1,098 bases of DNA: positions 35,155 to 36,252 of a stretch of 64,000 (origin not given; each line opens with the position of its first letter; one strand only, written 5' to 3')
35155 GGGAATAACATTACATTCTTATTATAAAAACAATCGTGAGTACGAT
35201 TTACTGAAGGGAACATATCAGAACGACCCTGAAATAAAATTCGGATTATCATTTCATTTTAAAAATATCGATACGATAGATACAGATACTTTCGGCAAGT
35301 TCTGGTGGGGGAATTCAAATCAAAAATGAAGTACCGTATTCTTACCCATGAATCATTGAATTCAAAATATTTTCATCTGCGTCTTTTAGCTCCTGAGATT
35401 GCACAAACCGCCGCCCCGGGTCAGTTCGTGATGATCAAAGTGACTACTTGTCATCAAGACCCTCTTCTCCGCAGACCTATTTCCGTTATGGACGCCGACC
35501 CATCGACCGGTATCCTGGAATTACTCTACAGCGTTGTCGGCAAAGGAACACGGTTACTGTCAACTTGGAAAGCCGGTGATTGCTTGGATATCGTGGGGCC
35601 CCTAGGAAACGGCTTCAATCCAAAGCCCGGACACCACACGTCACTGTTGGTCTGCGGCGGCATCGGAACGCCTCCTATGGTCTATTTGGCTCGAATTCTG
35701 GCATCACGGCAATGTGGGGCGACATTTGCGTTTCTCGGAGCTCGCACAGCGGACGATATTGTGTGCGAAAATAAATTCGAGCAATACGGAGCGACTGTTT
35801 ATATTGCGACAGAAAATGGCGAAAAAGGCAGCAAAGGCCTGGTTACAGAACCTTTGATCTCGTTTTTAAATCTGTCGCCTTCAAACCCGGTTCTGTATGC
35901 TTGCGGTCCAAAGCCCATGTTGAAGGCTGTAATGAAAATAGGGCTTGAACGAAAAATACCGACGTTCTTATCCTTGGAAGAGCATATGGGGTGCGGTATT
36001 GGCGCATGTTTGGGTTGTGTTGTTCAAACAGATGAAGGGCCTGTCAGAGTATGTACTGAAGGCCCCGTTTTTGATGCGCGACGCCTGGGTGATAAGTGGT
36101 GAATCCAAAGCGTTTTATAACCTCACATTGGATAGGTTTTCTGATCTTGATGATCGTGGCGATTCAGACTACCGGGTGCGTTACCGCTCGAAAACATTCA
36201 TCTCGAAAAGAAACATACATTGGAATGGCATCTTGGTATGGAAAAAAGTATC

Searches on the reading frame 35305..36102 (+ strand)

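Call 88: search_protein_families(library=pfam, proteins=[window:35305-36102:+], max_evalue=0.0001)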
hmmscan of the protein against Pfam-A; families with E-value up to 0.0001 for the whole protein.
window:35305-36102:+ (265 aa): 3 families
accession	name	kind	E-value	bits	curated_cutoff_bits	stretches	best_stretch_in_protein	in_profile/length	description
PF10418.14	DHODB_Fe-S_bind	-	6.8e-15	55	23.9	1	225-261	1-40/41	Iron-sulfur cluster binding domain of dihydroorotate dehydrogenase B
PF00175.26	NAD_binding_1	-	1.3e-08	35.9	22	1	115-210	1-108/109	Oxidoreductase NAD-binding domain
PF00970.30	FAD_binding_6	-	3.7e-06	27.7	21.1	1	16-102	10-96/99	Oxidoreductase FAD-binding domain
